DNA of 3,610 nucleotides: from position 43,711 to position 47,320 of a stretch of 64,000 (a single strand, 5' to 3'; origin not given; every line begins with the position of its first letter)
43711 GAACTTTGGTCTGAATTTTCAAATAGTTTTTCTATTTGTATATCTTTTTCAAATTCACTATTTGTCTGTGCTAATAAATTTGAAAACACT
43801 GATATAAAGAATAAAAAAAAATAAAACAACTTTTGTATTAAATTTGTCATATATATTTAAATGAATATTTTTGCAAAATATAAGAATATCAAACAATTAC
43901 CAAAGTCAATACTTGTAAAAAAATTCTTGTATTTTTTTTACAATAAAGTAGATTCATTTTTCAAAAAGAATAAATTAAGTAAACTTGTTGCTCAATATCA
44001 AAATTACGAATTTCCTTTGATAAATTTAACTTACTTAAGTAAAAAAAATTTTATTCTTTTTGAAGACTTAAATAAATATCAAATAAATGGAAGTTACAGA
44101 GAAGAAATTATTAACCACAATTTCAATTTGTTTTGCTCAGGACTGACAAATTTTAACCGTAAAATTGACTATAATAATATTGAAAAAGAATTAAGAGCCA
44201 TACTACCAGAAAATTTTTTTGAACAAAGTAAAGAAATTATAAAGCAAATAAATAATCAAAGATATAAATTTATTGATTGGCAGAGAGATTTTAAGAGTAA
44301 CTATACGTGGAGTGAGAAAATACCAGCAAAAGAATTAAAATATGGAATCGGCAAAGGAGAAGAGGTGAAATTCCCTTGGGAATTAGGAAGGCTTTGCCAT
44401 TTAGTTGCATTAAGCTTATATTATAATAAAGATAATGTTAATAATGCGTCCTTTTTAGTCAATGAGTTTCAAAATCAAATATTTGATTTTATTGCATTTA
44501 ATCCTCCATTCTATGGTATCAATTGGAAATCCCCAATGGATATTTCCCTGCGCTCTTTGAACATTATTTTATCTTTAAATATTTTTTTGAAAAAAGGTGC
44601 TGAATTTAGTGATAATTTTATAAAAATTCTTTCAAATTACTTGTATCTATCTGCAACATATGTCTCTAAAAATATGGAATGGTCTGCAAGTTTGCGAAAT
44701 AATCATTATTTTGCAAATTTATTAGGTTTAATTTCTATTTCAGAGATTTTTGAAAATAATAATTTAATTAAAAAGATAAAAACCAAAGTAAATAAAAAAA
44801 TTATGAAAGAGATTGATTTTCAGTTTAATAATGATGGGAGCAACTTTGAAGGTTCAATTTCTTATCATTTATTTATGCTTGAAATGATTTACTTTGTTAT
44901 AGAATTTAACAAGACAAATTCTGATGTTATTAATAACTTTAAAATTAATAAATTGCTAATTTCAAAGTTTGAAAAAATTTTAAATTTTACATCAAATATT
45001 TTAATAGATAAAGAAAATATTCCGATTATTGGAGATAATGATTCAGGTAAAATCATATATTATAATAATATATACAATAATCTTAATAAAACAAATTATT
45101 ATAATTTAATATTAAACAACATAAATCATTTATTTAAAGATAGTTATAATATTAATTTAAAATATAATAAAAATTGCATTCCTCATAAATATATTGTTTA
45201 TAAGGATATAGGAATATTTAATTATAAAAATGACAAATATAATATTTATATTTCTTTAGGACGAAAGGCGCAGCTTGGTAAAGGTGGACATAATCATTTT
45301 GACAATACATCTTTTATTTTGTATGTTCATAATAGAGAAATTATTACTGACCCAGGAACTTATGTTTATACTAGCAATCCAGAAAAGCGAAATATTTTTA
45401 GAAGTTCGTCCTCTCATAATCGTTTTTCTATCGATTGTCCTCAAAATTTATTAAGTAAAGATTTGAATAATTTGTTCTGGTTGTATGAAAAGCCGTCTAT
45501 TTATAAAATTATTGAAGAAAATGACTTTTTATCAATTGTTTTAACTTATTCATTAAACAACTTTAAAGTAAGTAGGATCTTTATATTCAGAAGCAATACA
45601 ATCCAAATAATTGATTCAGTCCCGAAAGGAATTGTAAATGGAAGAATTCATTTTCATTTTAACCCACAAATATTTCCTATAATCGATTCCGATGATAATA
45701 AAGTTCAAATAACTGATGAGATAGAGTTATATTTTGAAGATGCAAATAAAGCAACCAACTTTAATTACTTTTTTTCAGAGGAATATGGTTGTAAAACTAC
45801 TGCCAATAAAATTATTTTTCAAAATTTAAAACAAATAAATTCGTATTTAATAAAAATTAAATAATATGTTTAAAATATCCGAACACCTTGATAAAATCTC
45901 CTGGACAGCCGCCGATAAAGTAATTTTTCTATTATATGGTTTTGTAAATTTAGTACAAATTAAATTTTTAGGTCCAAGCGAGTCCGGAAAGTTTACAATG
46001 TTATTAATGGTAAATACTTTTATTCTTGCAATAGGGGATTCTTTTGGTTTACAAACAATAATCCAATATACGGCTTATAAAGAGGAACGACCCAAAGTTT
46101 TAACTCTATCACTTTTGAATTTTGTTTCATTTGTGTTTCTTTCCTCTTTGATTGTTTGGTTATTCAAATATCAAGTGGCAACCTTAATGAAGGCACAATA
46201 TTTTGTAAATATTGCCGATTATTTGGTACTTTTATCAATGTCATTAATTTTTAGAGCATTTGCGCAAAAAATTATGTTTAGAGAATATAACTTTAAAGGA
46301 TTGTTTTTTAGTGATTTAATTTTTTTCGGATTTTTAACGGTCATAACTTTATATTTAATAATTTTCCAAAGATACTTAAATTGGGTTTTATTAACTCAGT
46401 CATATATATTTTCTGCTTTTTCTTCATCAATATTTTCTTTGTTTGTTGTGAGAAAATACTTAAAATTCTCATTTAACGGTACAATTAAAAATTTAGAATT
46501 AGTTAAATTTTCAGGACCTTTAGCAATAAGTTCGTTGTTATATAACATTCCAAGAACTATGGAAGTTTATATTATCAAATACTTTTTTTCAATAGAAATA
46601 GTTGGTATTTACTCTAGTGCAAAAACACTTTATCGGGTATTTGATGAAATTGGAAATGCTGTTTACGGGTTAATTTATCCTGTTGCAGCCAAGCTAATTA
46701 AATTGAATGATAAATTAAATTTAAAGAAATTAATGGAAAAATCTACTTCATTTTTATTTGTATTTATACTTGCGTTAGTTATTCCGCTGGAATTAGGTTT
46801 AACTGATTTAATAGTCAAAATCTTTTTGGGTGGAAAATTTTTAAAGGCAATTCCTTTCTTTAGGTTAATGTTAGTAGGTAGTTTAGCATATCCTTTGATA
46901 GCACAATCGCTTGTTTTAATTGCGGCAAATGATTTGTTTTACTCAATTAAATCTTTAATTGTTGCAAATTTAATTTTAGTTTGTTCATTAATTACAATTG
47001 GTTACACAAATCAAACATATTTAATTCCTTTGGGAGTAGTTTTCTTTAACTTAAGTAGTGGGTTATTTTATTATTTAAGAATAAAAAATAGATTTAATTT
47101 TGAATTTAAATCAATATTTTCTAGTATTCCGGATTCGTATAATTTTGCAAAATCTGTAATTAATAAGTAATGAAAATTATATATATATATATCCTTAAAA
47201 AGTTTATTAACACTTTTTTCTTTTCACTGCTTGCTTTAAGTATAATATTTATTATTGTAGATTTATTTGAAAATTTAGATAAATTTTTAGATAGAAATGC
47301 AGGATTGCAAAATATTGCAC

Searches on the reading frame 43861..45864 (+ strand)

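Call 71: search_protein_families(library=pfam, proteins=[window:43861-45864:+], max_evalue=0.00001)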
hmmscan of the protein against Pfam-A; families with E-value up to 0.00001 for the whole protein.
window:43861-45864:+ (667 aa): 2 families
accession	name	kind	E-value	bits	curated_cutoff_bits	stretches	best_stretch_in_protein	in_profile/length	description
PF07940.18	Hepar_II_III_C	-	3.2e-16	60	24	1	446-628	8-195/237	Heparinase II/III-like, C-terminal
PF16889.11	Hepar_II_III_N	-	7.5e-10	39.1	22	1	115-403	65-324/340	Heparinase II/III N-terminus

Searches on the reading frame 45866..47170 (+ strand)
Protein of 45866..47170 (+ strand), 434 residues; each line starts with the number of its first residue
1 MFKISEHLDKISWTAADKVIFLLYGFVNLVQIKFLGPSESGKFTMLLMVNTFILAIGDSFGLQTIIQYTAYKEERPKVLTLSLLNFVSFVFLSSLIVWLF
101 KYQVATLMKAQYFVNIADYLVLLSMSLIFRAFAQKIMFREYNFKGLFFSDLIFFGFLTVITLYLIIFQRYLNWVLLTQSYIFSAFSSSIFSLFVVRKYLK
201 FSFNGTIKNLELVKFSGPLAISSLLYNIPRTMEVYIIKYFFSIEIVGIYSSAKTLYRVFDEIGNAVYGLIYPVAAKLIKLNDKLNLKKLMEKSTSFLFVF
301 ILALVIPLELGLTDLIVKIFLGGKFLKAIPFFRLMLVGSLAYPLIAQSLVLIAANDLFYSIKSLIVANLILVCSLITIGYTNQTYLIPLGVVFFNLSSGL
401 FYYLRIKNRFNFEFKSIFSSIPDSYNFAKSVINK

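Call 71: search_protein_families(library=pfam, proteins=[window:45866-47170:+], max_evalue=0.00001)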
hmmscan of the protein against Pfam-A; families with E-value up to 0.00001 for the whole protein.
window:45866-47170:+ (434 aa): 2 families
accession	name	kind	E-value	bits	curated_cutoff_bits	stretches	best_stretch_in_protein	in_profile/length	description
PF13440.11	Polysacc_synt_3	-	1.5e-14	54.4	23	1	34-330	5-293/293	Polysaccharide biosynthesis protein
PF01943.22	Polysacc_synt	-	1.5e-10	41.4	28.2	1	9-276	3-272/274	Polysaccharide biosynthesis protein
